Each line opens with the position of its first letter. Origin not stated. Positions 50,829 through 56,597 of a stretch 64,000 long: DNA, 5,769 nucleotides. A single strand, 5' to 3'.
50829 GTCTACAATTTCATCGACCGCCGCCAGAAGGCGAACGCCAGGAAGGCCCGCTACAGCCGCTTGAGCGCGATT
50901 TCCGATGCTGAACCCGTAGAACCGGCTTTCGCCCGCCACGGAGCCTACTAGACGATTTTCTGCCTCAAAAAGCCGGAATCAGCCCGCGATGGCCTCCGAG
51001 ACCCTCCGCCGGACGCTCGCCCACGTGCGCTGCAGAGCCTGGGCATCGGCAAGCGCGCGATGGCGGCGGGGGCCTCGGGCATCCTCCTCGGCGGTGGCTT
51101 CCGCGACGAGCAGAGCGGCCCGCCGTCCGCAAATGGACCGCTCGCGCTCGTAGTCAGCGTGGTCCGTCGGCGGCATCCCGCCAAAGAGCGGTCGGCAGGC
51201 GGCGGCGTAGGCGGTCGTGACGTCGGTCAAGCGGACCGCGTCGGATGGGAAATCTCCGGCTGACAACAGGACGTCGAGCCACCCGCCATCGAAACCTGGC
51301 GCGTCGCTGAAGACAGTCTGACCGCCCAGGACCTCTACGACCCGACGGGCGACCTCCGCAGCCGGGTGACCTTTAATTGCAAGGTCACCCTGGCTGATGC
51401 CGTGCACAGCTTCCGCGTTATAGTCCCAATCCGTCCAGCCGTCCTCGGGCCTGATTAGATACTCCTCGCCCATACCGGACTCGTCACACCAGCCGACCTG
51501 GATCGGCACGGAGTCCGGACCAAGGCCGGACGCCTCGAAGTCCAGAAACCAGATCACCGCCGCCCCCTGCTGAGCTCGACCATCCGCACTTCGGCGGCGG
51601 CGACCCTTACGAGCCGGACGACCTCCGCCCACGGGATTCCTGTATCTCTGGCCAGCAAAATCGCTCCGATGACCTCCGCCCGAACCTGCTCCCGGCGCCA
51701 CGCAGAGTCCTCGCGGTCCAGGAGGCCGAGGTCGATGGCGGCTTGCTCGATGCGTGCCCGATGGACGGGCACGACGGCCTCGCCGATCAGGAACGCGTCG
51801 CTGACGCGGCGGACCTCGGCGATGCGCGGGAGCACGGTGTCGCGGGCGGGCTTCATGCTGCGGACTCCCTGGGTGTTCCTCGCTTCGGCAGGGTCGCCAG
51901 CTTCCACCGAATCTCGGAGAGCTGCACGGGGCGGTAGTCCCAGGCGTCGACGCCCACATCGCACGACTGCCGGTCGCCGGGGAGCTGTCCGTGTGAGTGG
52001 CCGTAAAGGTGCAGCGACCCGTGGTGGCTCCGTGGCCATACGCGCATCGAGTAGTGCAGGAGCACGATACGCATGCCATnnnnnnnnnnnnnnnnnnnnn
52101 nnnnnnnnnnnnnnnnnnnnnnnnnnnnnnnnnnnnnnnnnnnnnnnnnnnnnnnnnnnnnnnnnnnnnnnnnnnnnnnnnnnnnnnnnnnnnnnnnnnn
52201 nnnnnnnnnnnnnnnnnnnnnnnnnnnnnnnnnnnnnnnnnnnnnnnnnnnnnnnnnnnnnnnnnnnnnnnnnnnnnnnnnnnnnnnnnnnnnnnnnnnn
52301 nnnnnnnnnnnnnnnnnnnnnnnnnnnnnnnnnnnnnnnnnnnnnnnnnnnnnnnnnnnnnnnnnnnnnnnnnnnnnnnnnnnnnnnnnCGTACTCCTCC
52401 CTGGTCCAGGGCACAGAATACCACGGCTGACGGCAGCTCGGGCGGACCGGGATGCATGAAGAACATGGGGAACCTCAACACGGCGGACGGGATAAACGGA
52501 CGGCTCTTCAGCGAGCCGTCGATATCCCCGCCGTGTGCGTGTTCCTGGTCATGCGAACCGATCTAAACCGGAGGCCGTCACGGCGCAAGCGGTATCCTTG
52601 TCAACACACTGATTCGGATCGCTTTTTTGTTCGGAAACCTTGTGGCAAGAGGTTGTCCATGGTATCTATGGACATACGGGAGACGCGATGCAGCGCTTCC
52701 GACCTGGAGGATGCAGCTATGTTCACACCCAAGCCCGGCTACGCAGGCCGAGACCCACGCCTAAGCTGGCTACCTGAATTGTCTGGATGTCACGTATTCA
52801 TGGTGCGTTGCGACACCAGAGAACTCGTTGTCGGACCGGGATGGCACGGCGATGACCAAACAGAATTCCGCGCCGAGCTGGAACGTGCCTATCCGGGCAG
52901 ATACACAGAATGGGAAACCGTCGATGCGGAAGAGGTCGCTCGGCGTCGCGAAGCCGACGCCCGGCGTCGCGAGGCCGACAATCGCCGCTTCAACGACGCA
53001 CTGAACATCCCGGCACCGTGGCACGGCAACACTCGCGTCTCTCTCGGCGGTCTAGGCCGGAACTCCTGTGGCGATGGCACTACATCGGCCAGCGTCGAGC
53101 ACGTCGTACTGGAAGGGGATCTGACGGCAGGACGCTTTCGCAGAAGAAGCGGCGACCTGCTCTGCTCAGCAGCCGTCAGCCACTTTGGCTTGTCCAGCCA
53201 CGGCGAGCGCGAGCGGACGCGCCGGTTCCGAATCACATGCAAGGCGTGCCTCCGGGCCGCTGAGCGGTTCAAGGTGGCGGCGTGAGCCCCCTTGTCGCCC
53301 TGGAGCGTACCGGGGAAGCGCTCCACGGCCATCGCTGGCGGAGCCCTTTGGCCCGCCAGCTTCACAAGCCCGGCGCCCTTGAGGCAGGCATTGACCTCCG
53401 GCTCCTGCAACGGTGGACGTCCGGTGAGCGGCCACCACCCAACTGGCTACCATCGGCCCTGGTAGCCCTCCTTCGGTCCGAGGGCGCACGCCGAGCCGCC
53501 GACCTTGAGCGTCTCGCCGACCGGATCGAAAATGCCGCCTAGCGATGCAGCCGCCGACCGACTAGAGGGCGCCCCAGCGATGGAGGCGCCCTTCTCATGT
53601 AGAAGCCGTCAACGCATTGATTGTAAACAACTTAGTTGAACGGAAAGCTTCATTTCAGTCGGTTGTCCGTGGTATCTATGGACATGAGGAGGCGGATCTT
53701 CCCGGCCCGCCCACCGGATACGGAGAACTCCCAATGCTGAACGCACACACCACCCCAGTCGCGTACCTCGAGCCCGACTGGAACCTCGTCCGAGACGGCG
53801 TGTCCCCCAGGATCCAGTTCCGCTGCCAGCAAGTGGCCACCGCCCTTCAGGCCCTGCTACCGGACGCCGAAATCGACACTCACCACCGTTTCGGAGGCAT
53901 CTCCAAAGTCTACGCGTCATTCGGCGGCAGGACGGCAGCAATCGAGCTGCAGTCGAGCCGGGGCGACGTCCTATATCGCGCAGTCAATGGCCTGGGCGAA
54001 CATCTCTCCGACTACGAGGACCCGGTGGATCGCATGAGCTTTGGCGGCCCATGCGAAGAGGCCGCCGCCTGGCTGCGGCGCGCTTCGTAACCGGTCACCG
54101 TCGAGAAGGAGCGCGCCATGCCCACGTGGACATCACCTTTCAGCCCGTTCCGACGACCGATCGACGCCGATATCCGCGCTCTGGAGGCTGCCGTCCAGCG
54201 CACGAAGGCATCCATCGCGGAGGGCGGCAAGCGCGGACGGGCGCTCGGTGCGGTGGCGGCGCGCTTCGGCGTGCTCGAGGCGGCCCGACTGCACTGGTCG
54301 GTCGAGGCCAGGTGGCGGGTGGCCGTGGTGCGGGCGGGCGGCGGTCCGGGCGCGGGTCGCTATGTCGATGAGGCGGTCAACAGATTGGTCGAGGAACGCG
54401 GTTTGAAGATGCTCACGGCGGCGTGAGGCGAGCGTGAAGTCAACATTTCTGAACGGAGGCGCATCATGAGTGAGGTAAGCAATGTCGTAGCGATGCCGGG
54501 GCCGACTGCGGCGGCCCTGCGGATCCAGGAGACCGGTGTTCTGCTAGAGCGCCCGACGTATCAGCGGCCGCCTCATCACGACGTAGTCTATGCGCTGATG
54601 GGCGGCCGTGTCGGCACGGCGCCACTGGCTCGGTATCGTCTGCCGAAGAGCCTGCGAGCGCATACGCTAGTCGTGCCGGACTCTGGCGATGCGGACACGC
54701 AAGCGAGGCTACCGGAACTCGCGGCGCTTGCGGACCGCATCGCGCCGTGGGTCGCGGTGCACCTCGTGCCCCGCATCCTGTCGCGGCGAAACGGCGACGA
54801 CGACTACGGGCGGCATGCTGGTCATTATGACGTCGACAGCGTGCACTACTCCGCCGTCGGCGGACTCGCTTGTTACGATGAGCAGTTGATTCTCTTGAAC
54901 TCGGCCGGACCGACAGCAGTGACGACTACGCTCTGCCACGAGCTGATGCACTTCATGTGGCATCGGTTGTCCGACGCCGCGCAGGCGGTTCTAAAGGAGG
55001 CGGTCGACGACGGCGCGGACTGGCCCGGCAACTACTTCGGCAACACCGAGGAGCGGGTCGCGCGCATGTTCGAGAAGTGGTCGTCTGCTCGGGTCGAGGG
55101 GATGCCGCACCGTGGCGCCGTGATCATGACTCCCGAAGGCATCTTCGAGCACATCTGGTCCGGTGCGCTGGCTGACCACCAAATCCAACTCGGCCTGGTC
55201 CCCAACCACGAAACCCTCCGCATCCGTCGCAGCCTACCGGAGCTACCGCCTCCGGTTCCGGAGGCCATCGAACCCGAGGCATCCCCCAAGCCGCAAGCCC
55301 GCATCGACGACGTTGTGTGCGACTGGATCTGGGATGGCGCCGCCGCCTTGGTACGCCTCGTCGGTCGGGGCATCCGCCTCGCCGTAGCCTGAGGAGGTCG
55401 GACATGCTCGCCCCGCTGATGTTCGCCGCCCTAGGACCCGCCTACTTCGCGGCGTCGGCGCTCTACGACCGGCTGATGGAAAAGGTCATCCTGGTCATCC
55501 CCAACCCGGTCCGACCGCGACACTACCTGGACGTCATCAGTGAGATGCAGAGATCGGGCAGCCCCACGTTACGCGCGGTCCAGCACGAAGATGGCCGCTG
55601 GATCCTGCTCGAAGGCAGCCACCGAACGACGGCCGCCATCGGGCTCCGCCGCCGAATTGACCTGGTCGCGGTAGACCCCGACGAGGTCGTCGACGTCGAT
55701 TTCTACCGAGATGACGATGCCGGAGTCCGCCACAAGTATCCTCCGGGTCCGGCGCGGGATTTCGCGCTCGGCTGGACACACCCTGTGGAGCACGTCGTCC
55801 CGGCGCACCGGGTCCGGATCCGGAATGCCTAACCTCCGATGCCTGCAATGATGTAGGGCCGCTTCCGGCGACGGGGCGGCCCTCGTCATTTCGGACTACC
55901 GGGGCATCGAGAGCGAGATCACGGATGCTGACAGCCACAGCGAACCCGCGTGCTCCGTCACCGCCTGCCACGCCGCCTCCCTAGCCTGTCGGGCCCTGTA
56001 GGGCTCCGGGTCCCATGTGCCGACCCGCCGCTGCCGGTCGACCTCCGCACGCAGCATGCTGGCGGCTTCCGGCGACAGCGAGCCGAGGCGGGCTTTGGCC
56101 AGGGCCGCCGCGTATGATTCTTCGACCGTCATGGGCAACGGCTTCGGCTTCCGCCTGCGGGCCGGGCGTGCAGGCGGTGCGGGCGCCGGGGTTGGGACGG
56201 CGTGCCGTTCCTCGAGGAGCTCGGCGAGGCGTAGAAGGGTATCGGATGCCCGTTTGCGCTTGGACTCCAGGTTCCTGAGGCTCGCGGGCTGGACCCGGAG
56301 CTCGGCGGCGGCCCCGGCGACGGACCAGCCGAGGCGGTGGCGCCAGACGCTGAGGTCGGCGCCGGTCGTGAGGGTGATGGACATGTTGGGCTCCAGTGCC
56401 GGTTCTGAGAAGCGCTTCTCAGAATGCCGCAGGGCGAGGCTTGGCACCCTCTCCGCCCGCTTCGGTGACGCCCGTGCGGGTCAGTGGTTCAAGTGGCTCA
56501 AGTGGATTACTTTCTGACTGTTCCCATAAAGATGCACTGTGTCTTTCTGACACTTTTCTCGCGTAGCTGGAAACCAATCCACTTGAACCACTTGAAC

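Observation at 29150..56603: Two diverged ~120-bp iteron-like inverted-repeat elements 27 kb apart (bipartite origin?)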

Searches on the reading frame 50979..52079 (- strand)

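Call 79: search_protein_families(library=phrogs, proteins=[window:50979-52079:-], max_evalue=0.00001)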
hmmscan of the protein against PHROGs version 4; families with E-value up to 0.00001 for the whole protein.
window:50979-52079:- (366 aa): 1 family
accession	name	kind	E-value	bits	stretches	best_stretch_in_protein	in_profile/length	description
phrog_192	-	DNA, RNA and nucleotide metabolism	1.3e-08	35.6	1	177-359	109-273/397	DNA polymerase exonuclease subunit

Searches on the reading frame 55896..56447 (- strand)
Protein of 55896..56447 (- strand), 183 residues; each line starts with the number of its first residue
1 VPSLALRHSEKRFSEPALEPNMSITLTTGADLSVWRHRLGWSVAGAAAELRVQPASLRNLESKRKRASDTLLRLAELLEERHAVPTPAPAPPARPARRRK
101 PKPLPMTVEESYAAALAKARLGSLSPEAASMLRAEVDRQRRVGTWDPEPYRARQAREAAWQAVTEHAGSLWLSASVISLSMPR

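Call 11: search_protein_families(library=pfam, proteins=[window:55896-56447:-], max_evalue=0.01)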
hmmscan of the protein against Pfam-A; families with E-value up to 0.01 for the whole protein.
window:55896-56447:- (183 aa): 1 family
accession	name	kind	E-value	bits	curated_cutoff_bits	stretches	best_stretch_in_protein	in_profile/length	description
PF13560.12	HTH_31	-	0.0014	19.3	27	1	31-78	5-54/64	Helix-turn-helix domain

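Call 12: search_protein_families(library=phrogs, proteins=[window:55896-56447:-], max_evalue=0.001)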
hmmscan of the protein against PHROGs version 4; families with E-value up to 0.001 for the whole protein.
window:55896-56447:- (183 aa): 0 families

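Call 55: search_protein_families(library=ncbifam, proteins=[window:55896-56447:-], max_evalue=0.01)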
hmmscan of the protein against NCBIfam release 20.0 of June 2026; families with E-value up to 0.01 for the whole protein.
window:55896-56447:- (183 aa): 0 families
